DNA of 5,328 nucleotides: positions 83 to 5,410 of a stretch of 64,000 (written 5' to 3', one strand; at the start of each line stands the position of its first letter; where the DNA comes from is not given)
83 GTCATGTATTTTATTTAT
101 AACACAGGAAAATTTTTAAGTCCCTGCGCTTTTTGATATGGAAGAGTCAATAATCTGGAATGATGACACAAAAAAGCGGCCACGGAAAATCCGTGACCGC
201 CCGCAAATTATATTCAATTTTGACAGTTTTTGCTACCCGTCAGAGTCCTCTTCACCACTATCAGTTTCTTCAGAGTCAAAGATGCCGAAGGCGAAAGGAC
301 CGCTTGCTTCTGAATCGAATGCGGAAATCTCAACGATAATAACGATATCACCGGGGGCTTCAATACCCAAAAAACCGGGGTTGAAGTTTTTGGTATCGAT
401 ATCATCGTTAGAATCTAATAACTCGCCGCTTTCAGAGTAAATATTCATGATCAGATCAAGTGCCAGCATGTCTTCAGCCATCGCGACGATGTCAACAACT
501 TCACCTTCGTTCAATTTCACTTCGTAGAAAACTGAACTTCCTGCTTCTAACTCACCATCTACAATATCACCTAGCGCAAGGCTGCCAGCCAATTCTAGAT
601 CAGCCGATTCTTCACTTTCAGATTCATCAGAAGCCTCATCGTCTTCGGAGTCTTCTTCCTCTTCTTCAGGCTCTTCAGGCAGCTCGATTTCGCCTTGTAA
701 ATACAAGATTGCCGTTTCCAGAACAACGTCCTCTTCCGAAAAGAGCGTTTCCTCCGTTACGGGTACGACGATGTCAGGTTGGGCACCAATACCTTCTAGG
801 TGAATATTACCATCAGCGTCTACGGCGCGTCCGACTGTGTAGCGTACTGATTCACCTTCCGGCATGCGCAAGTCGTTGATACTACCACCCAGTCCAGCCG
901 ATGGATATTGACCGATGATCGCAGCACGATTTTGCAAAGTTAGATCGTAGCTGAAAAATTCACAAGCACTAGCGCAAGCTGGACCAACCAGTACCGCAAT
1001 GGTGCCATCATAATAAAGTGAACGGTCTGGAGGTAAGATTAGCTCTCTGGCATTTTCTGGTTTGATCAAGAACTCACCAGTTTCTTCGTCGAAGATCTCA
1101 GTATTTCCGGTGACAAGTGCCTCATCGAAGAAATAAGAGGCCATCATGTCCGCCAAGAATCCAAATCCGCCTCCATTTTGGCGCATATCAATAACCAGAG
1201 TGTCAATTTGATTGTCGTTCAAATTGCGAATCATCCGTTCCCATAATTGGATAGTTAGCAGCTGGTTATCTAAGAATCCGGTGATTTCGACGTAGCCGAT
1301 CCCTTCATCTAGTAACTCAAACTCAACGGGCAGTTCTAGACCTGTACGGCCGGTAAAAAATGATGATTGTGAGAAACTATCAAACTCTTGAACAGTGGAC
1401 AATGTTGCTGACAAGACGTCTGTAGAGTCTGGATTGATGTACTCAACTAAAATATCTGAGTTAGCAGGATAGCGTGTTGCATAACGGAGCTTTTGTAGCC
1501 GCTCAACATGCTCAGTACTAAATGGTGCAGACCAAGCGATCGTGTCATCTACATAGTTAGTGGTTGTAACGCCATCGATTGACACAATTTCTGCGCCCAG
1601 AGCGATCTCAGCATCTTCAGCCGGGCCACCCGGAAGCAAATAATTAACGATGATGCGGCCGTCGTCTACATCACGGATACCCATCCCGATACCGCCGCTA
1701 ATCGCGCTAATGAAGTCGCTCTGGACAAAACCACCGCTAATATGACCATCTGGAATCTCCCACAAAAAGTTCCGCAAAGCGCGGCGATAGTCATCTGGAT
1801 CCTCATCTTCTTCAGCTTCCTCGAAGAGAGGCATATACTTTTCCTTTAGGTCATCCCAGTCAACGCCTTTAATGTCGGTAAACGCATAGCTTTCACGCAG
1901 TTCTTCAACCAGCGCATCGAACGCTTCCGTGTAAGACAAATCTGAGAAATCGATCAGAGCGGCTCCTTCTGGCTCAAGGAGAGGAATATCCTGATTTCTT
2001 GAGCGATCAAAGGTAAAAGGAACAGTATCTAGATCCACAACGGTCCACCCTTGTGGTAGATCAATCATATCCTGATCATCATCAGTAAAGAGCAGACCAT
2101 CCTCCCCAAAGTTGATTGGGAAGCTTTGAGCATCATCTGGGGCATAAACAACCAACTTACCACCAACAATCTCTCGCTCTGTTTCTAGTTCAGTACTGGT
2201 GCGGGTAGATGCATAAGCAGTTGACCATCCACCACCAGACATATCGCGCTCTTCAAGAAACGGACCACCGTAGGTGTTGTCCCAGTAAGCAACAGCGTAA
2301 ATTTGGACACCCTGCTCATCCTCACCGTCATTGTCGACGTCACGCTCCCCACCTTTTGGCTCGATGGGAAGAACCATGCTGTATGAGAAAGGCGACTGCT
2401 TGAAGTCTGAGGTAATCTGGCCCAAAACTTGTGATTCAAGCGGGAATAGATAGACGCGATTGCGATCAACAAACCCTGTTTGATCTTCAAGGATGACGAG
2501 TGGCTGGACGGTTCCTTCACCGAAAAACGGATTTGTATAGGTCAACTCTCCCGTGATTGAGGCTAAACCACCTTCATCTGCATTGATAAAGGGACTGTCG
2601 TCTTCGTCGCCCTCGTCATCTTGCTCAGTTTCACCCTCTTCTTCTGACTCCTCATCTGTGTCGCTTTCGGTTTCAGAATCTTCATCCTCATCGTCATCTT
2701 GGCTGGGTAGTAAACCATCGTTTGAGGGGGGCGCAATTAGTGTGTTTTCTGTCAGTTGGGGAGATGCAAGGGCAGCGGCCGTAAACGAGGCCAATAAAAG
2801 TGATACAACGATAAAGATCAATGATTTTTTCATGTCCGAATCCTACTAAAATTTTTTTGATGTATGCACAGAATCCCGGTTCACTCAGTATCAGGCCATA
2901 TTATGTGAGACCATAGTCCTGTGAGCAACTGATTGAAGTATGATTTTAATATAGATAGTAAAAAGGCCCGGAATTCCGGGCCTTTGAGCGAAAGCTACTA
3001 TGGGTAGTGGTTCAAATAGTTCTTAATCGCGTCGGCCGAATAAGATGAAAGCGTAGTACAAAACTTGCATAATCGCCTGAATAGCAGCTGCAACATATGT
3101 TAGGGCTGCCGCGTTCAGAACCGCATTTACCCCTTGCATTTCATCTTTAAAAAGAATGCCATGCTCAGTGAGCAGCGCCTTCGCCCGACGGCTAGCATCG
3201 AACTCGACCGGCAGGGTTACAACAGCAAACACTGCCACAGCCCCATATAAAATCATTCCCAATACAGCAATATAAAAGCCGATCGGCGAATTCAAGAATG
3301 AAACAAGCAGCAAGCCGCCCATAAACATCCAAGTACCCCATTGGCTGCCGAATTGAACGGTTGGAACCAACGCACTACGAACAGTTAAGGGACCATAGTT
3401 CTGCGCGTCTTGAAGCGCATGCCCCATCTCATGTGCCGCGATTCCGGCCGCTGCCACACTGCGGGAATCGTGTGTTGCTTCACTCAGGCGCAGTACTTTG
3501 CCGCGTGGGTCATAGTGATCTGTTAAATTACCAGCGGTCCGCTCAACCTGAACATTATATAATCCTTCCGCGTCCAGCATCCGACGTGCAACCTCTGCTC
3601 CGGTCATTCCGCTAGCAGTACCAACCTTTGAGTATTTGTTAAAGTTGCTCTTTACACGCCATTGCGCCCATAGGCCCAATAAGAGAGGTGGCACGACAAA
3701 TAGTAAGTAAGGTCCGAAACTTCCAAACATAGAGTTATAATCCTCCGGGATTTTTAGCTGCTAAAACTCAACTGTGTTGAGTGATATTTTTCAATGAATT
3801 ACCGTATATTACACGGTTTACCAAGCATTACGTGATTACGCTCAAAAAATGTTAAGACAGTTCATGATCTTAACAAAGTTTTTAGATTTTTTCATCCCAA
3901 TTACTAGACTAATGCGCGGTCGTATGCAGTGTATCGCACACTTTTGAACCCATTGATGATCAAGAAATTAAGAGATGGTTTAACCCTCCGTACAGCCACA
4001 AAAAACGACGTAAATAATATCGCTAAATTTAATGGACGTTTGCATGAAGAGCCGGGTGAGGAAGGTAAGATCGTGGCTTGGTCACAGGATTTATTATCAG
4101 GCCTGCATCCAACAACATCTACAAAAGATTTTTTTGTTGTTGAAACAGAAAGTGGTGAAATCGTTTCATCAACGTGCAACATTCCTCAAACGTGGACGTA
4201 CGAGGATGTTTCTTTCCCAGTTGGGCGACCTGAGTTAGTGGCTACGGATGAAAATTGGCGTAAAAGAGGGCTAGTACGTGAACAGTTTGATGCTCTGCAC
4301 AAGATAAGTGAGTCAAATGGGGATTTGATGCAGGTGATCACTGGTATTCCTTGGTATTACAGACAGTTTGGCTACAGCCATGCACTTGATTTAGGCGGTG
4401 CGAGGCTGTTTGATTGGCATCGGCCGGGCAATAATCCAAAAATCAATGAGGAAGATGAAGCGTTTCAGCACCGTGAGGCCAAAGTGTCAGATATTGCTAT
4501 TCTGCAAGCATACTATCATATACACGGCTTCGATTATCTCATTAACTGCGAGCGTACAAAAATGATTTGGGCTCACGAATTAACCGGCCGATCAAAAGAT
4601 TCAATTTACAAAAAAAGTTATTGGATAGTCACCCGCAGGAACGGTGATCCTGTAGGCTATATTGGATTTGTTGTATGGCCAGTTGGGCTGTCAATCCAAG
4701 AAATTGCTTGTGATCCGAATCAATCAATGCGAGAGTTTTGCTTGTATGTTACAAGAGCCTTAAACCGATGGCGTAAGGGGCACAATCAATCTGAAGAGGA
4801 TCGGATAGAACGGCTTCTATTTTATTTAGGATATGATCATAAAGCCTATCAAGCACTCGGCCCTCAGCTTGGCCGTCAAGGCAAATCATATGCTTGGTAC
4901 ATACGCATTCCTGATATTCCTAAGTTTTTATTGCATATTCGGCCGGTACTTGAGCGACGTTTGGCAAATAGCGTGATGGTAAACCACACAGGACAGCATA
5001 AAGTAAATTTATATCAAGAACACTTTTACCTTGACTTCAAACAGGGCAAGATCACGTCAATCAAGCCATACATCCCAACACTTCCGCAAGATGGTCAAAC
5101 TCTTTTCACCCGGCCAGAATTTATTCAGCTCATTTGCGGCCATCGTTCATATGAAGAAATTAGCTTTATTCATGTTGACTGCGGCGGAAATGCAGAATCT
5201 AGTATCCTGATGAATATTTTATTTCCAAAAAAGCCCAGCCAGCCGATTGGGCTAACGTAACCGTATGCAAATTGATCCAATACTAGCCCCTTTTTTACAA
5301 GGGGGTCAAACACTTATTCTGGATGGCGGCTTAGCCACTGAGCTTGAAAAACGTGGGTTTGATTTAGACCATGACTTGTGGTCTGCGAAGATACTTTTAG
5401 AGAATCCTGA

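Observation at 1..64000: Hyper-abundant palindrome CGGCCG: HIP1-like behaviour with a different core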

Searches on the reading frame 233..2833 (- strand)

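Call 7: search_protein_families(library=pfam, proteins=[window:233-2833:-])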
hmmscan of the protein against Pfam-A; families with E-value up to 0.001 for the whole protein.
window:233-2833:- (866 aa): 4 families
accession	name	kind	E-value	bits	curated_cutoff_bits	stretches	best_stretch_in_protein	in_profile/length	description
PF03572.23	Peptidase_S41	-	6.3e-24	84.8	24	1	512-690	2-165/165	Peptidase family S41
PF14684.11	Tricorn_C1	-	1.1e-07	32.1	24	1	300-345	4-49/59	Tricorn protease C1 domain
PF00595.29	PDZ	-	1.9e-05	25.3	23.2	1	378-429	8-62/81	PDZ domain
PF17820.7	PDZ_6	-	0.00016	21.8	27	1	396-427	2-33/54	PDZ domain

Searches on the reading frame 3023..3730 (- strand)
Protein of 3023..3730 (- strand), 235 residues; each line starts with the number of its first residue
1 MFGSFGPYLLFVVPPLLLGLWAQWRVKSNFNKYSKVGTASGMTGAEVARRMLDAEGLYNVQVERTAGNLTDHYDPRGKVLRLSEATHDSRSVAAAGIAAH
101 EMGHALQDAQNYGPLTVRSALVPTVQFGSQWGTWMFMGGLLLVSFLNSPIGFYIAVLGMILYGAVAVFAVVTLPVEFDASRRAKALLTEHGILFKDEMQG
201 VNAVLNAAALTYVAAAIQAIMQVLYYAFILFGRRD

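Call 32: search_protein_families(library=pfam, max_evalue=0.00001, proteins=[window:3023-3730:-])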
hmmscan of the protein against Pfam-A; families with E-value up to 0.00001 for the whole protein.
window:3023-3730:- (235 aa): 1 family
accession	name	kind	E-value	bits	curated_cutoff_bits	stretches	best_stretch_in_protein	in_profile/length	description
PF04298.18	Zn_peptidase_2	-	7.5e-88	294.1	27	1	8-229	1-216/218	Putative neutral zinc metallopeptidase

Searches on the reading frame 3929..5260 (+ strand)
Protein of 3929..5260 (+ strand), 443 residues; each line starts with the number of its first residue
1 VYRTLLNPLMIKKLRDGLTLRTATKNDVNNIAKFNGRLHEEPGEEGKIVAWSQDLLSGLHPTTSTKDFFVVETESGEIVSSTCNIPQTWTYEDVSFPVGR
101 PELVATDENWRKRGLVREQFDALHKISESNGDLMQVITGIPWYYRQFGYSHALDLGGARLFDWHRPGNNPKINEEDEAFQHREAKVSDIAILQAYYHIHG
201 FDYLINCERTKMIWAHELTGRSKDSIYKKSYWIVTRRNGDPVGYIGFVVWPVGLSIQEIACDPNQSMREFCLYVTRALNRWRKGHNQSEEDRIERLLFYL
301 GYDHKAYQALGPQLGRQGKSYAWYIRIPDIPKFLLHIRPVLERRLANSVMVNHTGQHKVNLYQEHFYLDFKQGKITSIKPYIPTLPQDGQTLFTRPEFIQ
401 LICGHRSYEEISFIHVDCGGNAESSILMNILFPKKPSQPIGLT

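Call 32: search_protein_families(library=pfam, max_evalue=0.00001, proteins=[window:3929-5260:+])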
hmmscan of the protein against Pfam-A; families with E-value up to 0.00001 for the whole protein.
window:3929-5260:+ (443 aa): 1 family
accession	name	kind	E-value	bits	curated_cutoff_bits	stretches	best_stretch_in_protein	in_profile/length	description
PF13527.13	Acetyltransf_9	-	3e-11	43.9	25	1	20-151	2-126/127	Acetyltransferase (GNAT) domain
